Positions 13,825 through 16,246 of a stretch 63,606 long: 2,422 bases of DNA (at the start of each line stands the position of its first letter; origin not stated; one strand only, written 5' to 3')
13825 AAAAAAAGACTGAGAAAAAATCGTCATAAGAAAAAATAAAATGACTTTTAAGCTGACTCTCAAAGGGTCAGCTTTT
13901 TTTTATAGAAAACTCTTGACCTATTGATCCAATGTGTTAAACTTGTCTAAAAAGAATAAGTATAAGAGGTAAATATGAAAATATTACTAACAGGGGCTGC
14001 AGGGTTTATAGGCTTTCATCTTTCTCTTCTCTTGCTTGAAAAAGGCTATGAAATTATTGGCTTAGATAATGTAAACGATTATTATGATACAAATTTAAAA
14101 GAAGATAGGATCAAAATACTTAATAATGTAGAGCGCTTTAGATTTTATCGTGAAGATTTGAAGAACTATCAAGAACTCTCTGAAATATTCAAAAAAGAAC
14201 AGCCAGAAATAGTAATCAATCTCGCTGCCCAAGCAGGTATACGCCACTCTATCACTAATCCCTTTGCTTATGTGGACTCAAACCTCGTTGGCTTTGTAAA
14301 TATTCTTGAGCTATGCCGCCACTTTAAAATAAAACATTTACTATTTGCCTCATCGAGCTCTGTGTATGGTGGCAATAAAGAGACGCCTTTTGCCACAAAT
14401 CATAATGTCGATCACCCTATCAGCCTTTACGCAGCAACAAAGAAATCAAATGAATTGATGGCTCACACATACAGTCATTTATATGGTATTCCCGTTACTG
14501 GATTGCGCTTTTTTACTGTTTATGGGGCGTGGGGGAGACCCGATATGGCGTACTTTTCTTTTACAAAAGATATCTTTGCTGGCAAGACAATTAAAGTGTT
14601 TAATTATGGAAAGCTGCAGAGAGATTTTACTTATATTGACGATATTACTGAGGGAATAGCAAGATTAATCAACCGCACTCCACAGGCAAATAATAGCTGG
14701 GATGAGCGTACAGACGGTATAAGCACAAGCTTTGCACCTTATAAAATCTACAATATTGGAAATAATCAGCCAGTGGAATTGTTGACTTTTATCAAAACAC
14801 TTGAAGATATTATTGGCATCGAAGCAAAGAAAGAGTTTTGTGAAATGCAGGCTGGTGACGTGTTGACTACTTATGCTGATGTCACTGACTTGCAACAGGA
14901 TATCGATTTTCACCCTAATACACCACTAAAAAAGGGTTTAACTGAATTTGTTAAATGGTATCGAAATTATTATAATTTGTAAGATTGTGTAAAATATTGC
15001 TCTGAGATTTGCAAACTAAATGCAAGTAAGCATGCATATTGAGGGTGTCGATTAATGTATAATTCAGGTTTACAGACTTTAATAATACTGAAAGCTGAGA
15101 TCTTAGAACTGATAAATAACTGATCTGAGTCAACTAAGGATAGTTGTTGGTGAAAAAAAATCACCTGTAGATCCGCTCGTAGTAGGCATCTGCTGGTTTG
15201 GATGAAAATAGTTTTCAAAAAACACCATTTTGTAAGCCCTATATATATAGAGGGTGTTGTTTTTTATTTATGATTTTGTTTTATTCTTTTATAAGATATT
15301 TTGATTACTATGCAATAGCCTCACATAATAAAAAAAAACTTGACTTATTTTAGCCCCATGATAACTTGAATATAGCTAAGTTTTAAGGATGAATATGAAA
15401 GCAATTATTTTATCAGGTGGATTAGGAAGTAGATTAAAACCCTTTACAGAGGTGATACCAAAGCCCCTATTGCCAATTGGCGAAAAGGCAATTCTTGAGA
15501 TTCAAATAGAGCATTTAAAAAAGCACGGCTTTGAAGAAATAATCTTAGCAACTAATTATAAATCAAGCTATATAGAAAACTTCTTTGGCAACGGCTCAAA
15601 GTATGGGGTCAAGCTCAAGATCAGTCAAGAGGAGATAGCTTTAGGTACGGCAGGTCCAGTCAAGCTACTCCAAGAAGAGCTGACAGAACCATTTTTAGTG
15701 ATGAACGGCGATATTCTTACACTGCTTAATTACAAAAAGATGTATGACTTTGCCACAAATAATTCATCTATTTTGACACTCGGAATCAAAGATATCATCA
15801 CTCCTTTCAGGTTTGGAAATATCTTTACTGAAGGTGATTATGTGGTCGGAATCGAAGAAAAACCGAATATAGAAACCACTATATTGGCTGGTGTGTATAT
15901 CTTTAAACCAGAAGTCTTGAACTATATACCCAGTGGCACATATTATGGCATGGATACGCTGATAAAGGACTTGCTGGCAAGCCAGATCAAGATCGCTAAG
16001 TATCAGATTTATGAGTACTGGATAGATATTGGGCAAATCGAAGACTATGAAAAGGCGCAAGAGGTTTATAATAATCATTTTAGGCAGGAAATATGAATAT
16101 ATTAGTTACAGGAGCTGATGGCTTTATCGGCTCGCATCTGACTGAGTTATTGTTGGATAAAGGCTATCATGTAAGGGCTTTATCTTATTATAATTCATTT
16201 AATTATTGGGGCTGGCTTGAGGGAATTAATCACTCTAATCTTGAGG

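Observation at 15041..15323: R1: modular ~280-bp non-coding repeat at four loci in 40 kb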

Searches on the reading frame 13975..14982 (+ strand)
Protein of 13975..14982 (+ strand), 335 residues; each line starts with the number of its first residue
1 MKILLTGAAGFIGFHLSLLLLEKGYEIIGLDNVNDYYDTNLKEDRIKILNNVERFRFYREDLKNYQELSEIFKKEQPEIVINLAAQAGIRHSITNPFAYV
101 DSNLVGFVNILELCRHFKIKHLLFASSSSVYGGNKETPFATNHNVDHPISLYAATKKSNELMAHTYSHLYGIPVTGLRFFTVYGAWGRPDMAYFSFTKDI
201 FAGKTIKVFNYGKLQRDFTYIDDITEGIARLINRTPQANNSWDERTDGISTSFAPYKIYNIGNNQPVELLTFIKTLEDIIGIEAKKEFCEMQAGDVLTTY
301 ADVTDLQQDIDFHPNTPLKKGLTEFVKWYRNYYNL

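Call 12: search_protein_families(library=ncbifam, proteins=[window:13975-14982:+])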
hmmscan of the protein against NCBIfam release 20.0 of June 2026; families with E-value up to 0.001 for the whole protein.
window:13975-14982:+ (335 aa): 24 families
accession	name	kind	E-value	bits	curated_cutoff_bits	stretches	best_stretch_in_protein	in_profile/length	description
TIGR01179.1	galE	equivalog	3.2e-44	151.1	262.3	2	2-186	1-180/332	UDP-glucose 4-epimerase GalE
TIGR01181.1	dTDP_gluc_dehyt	equivalog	1.5e-41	142.5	365.1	1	2-331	1-313/321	dTDP-glucose 4,6-dehydratase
NF011728.1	PRK15181.1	equivalog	5.8e-33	114.3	760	1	3-331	18-339/348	Vi polysaccharide biosynthesis UDP-N-acetylglucosaminuronic acid C-4 epimerase TviC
TIGR04180.1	EDH_00030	hypoth_equivalog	9.7e-33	113.5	475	1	3-233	1-226/297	NAD-dependent 4,6-dehydratase LegB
NF007956.0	PRK10675.1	subfamily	7.2e-26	91.1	394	1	1-191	1-189/338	UDP-glucose 4-epimerase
TIGR02197.1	heptose_epim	equivalog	1.8e-25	89.8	274.6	1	3-330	1-314/316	ADP-glyceromanno-heptose 6-epimerase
NF007490.0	PRK10084.1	subfamily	4.5e-24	85.1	649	1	1-330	1-335/361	dTDP-glucose 4,6-dehydratase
NF007582.0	PRK10217.1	equivalog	1.1e-22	80.6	698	1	2-232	3-240/355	dTDP-glucose 4,6-dehydratase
TIGR02622.1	CDP_4_6_dhtase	equivalog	5.2e-22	78.5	278.45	1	2-169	6-171/352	CDP-glucose 4,6-dehydratase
NF008872.0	PRK11908.1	equivalog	4.6e-18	65.4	294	1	1-265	2-255/349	bifunctional UDP-4-keto-pentose/UDP-xylose synthase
NF043036.1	ErythonDh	equivalog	3.2e-16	59.4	325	1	1-200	1-197/321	D-erythronate dehydrogenase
TIGR01472.1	gmd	equivalog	7.9e-16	58.2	415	1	3-175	3-179/342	GDP-mannose 4,6-dehydratase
NF005998.1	PRK08125.1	equivalog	6.3e-14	51.3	777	1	2-235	317-554/649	bifunctional UDP-4-amino-4-deoxy-L-arabinose formyltransferase/UDP-glucuronic acid oxidase ArnA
NF047922.1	GDPFucSynFcl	equivalog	1.6e-13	50.8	500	1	60-330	37-302/308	GDP-L-fucose synthase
NF041015.1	UDPsulfquin_syn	equivalog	4.7e-12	45.6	575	1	1-118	1-134/384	UDP-sulfoquinovose synthase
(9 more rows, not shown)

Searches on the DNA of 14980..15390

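Call 81: search_rna_families(source=window, start=14980, end=15390, threshold=evalue, max_evalue=1)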
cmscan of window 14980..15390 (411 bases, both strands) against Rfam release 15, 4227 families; matches with E-value up to 1: 1.
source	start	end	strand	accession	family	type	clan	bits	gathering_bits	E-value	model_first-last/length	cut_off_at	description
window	15013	15092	+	RF03159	RAGATH-7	Gene; sRNA;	-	14.9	111.8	0.55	110-208/208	no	RAGATH-7 RNA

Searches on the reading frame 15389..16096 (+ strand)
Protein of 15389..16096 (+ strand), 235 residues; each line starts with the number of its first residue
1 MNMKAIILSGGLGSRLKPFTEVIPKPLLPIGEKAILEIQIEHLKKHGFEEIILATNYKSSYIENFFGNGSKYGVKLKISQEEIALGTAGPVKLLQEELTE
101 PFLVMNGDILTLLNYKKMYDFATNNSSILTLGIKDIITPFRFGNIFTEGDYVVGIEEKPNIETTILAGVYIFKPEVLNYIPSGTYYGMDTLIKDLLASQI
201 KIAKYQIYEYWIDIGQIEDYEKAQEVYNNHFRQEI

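Call 12: search_protein_families(library=ncbifam, proteins=[window:15389-16096:+])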
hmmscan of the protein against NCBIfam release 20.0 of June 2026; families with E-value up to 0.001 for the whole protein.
window:15389-16096:+ (235 aa): 32 families (the best 25 are shown)
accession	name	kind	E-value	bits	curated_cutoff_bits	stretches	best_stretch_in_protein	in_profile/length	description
NF052502.1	man1P_GTase_Rv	exception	1.1e-40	139.6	440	1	4-222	2-225/352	mannose-1-phosphate guanylyltransferase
TIGR03992.1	Arch_glmU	subfamily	1.5e-38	132.8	292.1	1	3-227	1-227/393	bifunctional sugar-1-phosphate nucleotidylyltransferase/acetyltransferase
NF045761.1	NAMPUrTaseMurU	equivalog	5.2e-35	121.3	250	1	3-224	1-224/226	N-acetylmuramate alpha-1-phosphate uridylyltransferase MurU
NF049965.1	GlMnHpPGnyltfHddC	equivalog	3.9e-30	105.1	300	1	3-223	1-217/221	D-glycero-D-manno-heptose 1-phosphate guanosyltransferase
TIGR01208.1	rmlA_long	equivalog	4.8e-27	94.8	320.25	1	4-227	1-234/353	glucose-1-phosphate thymidylyltransferase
TIGR02623.1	G1P_cyt_trans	equivalog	2.9e-23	82.6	300.25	2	3-72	1-70/255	glucose-1-phosphate cytidylyltransferase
NF041173.1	Sug_nt_acttase_Thmprot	equivalog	5.6e-23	81.5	600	1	3-217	1-217/405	bifunctional sugar-1-phosphate nucleotidylyltransferase/acetyltransferase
NF041313.1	UDPGP_AglF_Halo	equivalog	2e-19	70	400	1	3-224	1-231/234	UTP--glucose-1-phosphate uridylyltransferase AglF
NF003670.0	PRK05293.1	equivalog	5.9e-18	64.9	470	1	2-224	4-255/382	glucose-1-phosphate adenylyltransferase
TIGR02091.1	glgC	equivalog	6.1e-18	65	424.9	1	4-223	2-255/364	glucose-1-phosphate adenylyltransferase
TIGR01207.1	rmlA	equivalog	1.2e-13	50.8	360.65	1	4-179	1-182/286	glucose-1-phosphate thymidylyltransferase RfbA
NF012024.0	PRK15480.1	equivalog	2.3e-12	46.7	588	1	3-177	4-184/292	glucose-1-phosphate thymidylyltransferase RfbA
TIGR01099.1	galU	equivalog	4.4e-12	46.1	326.8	1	3-79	2-78/261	UTP--glucose-1-phosphate uridylyltransferase GalU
NF002772.0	PRK02862.1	equivalog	4.5e-12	45.4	537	1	3-133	4-150/429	glucose-1-phosphate adenylyltransferase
NF045697.1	MurNAcPUrMurU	equivalog_domain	1.2e-10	41.2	370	1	6-222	1-223/229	N-acetylmuramate alpha-1-phosphate uridylyltransferase MurU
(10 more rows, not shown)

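Call 45: find_encoding_contigs(protein=window:15389-16096:+, flank=2500, max_places=10)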
Protein window:15389-16096:+ (235 aa): 4 contigs read that carry it; 4 places shown.
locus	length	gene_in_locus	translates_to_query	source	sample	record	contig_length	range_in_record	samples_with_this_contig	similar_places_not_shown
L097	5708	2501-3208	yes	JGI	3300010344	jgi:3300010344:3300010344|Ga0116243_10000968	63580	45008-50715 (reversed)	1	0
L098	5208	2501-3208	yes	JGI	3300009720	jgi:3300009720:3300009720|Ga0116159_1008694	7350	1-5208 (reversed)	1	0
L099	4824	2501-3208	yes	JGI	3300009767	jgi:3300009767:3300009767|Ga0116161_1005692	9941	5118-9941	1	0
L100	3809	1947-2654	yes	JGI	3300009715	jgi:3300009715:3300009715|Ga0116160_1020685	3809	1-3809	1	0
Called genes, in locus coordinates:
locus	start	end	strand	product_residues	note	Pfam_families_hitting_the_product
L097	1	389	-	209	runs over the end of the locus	-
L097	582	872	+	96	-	PF00216:Bac_DNA_binding, PF18291:HU-HIG (weak)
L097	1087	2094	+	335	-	PF01073:3Beta_HSD, PF01370:Epimerase, PF02719:Polysacc_synt_2, PF04321:RmlD_sub_bind, PF07993:NAD_binding_4 (faint), PF16363:GDP_Man_Dehyd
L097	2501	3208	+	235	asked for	PF00483:NTP_transferase, PF12804:NTP_transf_3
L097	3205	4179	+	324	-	PF00106:adh_short (weak), PF01073:3Beta_HSD, PF01370:Epimerase, PF02719:Polysacc_synt_2, PF04321:RmlD_sub_bind, PF07993:NAD_binding_4, PF13460:NAD_binding_10, PF16363:GDP_Man_Dehyd, +1 more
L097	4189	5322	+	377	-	PF01041:DegT_DnrJ_EryC1, PF00155:Aminotran_1_2, PF01053:Cys_Met_Meta_PP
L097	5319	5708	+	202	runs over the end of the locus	PF25087:GMPPB_C (faint), PF25084:LbH_EIF2B (weak), PF00132:Hexapep, PF14602:Hexapep_2 (weak)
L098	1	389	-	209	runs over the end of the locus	-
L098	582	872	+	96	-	PF00216:Bac_DNA_binding, PF18291:HU-HIG (weak)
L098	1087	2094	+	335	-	PF01073:3Beta_HSD, PF01370:Epimerase, PF02719:Polysacc_synt_2, PF04321:RmlD_sub_bind, PF07993:NAD_binding_4 (faint), PF16363:GDP_Man_Dehyd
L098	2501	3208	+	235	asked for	PF00483:NTP_transferase, PF12804:NTP_transf_3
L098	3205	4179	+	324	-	PF00106:adh_short (weak), PF01073:3Beta_HSD, PF01370:Epimerase, PF02719:Polysacc_synt_2, PF04321:RmlD_sub_bind, PF07993:NAD_binding_4, PF13460:NAD_binding_10, PF16363:GDP_Man_Dehyd, +1 more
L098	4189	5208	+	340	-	PF01041:DegT_DnrJ_EryC1, PF00155:Aminotran_1_2, PF01053:Cys_Met_Meta_PP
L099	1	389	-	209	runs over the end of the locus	-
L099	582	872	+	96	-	PF00216:Bac_DNA_binding, PF18291:HU-HIG (weak)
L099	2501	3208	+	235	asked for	PF00483:NTP_transferase, PF12804:NTP_transf_3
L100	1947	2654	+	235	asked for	PF00483:NTP_transferase, PF12804:NTP_transf_3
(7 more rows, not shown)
